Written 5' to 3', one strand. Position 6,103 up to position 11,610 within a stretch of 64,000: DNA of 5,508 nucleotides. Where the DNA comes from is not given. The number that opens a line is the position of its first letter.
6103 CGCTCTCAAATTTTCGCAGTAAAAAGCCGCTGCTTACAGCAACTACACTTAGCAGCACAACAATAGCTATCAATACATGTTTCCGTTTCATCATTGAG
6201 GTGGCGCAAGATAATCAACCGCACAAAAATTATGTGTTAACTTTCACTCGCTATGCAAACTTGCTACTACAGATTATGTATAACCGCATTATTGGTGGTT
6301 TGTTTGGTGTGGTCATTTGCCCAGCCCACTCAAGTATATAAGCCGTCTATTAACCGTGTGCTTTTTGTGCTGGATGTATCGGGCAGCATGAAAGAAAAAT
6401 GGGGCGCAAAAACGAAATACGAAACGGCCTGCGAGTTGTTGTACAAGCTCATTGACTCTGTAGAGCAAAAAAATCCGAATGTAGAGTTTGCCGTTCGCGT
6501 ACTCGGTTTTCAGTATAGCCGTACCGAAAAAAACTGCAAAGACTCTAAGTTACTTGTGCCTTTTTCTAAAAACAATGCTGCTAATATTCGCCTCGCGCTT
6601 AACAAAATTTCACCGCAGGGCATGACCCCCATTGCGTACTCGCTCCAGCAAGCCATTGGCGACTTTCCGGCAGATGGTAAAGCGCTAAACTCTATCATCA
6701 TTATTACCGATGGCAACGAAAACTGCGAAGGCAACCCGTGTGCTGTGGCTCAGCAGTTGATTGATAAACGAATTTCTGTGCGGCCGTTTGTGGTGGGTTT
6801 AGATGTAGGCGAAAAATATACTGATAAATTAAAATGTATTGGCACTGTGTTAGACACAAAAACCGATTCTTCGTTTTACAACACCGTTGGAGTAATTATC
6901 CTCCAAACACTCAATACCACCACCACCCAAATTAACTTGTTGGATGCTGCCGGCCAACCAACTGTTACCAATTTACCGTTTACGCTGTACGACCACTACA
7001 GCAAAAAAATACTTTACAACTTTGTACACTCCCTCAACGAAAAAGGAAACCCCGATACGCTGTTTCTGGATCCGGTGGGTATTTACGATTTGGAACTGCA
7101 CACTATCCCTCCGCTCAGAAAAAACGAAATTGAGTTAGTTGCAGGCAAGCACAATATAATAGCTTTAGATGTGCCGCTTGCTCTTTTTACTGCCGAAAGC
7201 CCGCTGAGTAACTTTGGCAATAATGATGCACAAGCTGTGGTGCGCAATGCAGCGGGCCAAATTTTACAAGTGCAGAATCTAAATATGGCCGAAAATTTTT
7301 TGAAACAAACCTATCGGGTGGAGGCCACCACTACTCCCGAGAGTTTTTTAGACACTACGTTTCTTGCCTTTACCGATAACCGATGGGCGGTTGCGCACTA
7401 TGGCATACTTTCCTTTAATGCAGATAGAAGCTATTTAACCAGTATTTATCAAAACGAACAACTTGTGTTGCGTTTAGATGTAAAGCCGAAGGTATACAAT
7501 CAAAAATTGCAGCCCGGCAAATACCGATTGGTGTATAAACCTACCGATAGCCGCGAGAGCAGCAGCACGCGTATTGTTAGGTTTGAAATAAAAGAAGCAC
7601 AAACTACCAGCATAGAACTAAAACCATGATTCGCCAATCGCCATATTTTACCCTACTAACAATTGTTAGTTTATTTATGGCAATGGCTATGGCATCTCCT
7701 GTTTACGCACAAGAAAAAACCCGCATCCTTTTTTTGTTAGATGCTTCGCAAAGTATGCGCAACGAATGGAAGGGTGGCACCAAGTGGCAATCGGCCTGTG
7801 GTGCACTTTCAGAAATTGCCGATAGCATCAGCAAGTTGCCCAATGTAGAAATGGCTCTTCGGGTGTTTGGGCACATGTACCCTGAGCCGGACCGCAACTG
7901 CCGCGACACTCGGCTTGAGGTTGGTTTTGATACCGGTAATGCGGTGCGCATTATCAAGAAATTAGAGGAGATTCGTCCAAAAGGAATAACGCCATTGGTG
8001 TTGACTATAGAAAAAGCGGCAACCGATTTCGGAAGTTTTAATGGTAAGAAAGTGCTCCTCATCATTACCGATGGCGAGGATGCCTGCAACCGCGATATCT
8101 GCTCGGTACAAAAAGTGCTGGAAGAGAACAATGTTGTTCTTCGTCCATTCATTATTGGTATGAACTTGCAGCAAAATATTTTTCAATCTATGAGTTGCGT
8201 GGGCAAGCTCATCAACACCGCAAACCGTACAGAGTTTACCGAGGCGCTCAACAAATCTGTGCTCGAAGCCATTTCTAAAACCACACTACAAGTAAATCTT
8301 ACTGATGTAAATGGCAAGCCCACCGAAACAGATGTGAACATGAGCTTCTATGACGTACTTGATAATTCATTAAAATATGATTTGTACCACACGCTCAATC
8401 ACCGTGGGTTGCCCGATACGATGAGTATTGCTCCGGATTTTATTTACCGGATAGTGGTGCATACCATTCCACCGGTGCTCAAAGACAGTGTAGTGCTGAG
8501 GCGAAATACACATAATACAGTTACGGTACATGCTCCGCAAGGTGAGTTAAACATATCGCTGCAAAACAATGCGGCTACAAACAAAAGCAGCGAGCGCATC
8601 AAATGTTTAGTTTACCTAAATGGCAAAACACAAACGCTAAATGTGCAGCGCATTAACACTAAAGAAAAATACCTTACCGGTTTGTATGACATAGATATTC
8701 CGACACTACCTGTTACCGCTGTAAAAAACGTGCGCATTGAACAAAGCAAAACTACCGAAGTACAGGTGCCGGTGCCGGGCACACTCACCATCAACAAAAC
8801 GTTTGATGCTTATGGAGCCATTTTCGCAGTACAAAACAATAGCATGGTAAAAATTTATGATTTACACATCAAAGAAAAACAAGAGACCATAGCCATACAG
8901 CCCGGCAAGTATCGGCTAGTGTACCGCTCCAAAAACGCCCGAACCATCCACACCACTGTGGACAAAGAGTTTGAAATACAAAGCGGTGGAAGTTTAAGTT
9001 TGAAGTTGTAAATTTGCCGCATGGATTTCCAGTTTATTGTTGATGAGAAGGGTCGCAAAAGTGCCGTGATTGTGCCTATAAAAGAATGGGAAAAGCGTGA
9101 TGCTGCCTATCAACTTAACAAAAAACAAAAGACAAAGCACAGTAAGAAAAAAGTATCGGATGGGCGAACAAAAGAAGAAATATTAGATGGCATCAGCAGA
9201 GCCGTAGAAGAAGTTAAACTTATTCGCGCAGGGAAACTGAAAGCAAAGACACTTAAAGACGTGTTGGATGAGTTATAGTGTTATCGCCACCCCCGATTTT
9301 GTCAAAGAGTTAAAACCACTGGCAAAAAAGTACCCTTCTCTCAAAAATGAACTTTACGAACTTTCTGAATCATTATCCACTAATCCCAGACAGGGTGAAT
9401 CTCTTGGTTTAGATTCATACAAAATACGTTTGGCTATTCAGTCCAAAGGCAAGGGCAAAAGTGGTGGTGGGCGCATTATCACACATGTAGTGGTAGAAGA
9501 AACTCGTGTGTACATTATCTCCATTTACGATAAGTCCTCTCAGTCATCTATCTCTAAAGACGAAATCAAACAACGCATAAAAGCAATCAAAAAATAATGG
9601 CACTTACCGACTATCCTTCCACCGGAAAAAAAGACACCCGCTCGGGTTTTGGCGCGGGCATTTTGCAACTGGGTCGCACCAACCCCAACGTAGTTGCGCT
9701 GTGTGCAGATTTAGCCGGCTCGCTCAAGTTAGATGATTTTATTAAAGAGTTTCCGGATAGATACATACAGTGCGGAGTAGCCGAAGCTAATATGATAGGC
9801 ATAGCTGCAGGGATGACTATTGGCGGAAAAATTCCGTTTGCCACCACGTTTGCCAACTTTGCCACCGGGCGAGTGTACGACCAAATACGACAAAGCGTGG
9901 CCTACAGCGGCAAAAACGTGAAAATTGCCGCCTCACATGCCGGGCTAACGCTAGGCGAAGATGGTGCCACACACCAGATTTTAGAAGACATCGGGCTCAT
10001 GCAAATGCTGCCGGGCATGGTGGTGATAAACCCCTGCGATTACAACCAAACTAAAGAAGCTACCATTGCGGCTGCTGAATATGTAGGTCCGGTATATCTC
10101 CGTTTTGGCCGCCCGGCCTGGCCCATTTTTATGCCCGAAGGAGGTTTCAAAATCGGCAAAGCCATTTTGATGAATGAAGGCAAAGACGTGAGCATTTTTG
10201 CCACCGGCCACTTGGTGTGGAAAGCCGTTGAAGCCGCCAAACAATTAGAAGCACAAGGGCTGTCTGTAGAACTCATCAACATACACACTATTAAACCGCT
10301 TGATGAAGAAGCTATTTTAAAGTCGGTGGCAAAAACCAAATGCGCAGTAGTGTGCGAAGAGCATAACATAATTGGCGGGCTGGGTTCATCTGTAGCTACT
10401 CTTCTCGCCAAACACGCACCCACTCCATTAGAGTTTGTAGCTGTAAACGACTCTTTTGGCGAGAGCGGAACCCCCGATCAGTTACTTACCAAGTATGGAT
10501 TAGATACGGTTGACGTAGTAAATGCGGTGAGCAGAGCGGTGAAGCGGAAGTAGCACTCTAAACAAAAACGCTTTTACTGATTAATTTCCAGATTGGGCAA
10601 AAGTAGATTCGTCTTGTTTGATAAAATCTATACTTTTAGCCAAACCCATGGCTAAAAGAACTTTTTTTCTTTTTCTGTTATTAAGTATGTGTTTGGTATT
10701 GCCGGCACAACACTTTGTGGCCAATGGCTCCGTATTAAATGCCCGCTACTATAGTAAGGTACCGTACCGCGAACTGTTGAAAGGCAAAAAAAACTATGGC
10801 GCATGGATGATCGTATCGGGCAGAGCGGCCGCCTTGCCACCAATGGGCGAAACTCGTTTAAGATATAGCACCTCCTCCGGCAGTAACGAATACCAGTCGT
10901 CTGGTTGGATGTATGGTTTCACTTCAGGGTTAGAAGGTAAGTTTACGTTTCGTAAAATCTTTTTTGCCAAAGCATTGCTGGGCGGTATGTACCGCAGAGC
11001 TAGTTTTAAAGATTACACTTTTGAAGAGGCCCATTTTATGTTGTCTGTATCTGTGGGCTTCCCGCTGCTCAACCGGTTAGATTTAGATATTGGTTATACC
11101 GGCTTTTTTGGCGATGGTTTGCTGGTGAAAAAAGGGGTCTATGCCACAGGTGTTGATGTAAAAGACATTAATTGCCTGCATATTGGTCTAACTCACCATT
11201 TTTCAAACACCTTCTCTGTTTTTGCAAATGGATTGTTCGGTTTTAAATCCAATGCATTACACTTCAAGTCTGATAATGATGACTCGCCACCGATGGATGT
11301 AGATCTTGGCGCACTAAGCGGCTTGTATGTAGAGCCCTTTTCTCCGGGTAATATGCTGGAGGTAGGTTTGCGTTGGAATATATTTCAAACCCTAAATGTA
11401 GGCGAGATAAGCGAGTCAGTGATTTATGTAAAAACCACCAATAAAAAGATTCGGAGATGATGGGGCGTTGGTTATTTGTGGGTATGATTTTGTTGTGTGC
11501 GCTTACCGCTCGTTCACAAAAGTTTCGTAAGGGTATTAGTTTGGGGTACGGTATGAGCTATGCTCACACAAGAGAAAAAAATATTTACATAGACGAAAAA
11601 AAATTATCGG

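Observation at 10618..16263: Translationally coupled four-gene envelope operon ending in an exported WD40-caspase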

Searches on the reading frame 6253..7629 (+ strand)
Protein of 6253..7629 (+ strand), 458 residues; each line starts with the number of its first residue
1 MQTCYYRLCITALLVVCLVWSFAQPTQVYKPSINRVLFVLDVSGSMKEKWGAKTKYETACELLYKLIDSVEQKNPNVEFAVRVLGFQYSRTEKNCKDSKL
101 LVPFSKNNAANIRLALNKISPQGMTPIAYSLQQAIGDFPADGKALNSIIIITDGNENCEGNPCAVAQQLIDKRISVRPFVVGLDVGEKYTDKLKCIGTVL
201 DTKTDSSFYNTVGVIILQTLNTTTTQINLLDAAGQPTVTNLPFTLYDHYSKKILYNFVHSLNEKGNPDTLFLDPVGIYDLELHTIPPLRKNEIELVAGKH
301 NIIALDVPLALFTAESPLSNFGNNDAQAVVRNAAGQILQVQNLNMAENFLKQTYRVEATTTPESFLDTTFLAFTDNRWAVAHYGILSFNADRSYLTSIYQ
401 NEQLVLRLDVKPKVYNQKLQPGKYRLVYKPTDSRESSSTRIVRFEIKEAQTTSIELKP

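Call 4: search_protein_families(library=pfam, proteins=[window:6253-7629:+], max_evalue=0.1)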
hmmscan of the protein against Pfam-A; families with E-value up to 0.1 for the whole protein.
window:6253-7629:+ (458 aa): 3 families
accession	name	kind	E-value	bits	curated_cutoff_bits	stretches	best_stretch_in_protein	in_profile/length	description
PF00092.34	VWA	-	2.9e-10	41.1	23.8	1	36-198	2-152/174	von Willebrand factor type A domain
PF13519.12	VWA_2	-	4.9e-09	37.2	27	1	36-154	1-106/107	von Willebrand factor type A domain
PF13768.12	VWA_3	-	0.00016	22.2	27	1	35-184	2-134/155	von Willebrand factor type A domain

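Call 5: search_protein_families(library=ncbifam, proteins=[window:6253-7629:+], max_evalue=0.1)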
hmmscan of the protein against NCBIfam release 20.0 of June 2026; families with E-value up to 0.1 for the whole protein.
window:6253-7629:+ (458 aa): 2 families
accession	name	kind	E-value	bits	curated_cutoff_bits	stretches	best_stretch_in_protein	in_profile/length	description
TIGR02442.1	Cob-chelat-sub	hypoth_equivalog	4.7e-06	25.3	779.45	1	34-162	473-591/641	putative cobaltochelatase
TIGR03788.1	marine_srt_targ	equivalog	0.0021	16.6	551.65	1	34-183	272-405/629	marine proteobacterial sortase target protein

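Call 85: search_protein_families(library=padloc, proteins=[window:6253-7629:+], max_evalue=0.01)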
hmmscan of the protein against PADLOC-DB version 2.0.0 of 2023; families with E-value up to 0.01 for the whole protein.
window:6253-7629:+ (458 aa): 0 families

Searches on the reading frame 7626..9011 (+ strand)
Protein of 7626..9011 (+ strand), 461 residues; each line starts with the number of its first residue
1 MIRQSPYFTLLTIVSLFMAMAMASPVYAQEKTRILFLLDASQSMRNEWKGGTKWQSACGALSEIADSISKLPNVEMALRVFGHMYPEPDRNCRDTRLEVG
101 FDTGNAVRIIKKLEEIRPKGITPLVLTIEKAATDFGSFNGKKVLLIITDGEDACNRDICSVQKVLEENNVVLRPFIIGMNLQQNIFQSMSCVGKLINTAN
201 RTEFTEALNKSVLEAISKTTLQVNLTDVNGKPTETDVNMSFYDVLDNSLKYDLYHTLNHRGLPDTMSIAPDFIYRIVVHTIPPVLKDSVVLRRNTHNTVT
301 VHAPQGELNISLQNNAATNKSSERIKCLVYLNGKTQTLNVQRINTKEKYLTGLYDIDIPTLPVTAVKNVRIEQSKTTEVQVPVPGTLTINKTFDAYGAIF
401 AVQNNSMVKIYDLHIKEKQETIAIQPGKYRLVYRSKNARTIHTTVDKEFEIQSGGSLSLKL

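Call 4: search_protein_families(library=pfam, proteins=[window:7626-9011:+], max_evalue=0.1)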
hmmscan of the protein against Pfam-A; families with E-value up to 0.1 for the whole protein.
window:7626-9011:+ (461 aa): 2 families
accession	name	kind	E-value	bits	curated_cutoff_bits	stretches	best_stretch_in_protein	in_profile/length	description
PF13519.12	VWA_2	-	5e-08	34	27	1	34-151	1-107/107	von Willebrand factor type A domain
PF00092.34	VWA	-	1.2e-06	29.3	23.8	1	34-194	2-155/174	von Willebrand factor type A domain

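Call 5: search_protein_families(library=ncbifam, proteins=[window:7626-9011:+], max_evalue=0.1)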
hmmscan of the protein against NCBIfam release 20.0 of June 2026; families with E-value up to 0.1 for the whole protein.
window:7626-9011:+ (461 aa): 1 family
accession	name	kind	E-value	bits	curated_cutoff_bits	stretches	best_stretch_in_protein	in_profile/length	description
NF006081.0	PRK08227.1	equivalog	0.05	12.9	297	0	276-367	91-177/291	3-hydroxy-5-phosphonooxypentane-2,4-dione thiolase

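Call 85: search_protein_families(library=padloc, proteins=[window:7626-9011:+], max_evalue=0.01)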
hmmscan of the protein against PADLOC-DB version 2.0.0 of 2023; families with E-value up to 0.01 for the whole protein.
window:7626-9011:+ (461 aa): 0 families

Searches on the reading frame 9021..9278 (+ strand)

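Call 20: search_protein_families(library=pfam, proteins=[window:9021-9278:+], max_evalue=0.01)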
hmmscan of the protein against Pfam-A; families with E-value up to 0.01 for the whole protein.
window:9021-9278:+ (85 aa): 1 family
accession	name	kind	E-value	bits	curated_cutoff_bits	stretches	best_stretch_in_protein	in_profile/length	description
PF18506.7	RelB-like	-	0.00029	21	27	1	4-25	5-26/62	RelB Antitoxin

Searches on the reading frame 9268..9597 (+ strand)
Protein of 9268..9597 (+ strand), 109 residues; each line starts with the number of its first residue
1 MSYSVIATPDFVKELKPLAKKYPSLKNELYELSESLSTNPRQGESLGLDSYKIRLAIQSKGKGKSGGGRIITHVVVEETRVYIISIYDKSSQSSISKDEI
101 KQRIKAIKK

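Call 20: search_protein_families(library=pfam, proteins=[window:9268-9597:+], max_evalue=0.01)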
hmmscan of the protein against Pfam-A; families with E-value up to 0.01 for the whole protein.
window:9268-9597:+ (109 aa): 1 family
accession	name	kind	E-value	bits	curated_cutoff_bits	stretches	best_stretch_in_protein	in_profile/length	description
PF06296.18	RelE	-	9.1e-06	26.3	27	1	45-103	38-93/120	RelE toxin of RelE / RelB toxin-antitoxin system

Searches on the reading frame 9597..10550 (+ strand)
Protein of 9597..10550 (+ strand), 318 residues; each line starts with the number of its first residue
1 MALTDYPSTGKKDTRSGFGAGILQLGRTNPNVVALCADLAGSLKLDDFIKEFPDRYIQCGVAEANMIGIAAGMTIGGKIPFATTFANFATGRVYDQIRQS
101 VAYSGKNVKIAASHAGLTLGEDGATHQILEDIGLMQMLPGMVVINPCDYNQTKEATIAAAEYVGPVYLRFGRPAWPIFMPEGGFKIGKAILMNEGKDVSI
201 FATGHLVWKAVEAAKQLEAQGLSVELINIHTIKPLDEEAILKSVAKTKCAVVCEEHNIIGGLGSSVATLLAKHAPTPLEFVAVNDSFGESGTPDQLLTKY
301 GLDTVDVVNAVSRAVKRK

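Call 78: list_cluster_members(proteins=[window:9597-10550:+, window:16408-17112:+, window:23359-25125:-, window:13123-16260:+, window:12119-13123:+, window:3662-4540:+])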
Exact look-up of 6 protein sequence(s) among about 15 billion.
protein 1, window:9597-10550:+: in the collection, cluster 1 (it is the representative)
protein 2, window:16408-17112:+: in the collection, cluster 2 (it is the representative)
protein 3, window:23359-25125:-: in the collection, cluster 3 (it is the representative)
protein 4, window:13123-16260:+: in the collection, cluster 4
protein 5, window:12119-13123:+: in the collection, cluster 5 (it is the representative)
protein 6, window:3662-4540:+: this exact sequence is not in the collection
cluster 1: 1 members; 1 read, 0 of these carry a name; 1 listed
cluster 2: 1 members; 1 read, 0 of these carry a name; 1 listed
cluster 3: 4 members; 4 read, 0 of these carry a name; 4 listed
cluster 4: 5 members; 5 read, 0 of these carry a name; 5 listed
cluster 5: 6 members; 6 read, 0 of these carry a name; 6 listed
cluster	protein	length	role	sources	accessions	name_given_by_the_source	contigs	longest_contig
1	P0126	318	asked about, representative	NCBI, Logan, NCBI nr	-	-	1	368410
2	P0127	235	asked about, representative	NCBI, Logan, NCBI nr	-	-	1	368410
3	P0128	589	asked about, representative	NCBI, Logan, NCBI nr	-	-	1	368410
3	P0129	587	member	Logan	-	-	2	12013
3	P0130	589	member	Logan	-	-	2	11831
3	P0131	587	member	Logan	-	-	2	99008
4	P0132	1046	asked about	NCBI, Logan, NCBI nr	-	-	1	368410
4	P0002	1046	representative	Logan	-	-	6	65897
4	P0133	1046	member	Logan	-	-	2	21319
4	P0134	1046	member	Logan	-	-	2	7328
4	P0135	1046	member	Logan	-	-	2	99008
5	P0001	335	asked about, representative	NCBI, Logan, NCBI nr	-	-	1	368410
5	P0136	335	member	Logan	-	-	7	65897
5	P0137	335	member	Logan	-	-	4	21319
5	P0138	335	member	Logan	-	-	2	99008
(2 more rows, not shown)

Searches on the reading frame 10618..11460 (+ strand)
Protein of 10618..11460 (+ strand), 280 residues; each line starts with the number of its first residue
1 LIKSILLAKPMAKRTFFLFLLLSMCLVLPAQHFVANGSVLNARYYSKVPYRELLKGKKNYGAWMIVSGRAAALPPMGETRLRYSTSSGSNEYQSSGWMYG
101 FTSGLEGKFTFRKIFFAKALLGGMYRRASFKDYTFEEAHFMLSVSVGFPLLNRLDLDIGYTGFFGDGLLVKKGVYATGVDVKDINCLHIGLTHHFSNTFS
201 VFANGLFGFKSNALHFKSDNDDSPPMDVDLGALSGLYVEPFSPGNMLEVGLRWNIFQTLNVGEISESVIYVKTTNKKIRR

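Call 4: search_protein_families(library=pfam, proteins=[window:10618-11460:+], max_evalue=0.1)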
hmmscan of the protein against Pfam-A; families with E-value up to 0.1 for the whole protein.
window:10618-11460:+ (280 aa): 0 families

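Call 5: search_protein_families(library=ncbifam, proteins=[window:10618-11460:+], max_evalue=0.1)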
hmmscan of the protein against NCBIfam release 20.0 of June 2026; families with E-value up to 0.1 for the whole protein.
window:10618-11460:+ (280 aa): 0 families
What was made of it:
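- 10648..11460 (+): ORF1, 270 aa. Signal peptide (............) followed by a putative small outer-membrane beta-barrel. The family is narrow and without a name. No Pfam or NCBIfam hit (calls 4, 5).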

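Call 85: search_protein_families(library=padloc, proteins=[window:10648-11460:+], max_evalue=0.01)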
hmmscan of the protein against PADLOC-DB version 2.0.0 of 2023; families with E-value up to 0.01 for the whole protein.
window:10648-11460:+ (270 aa): 0 families
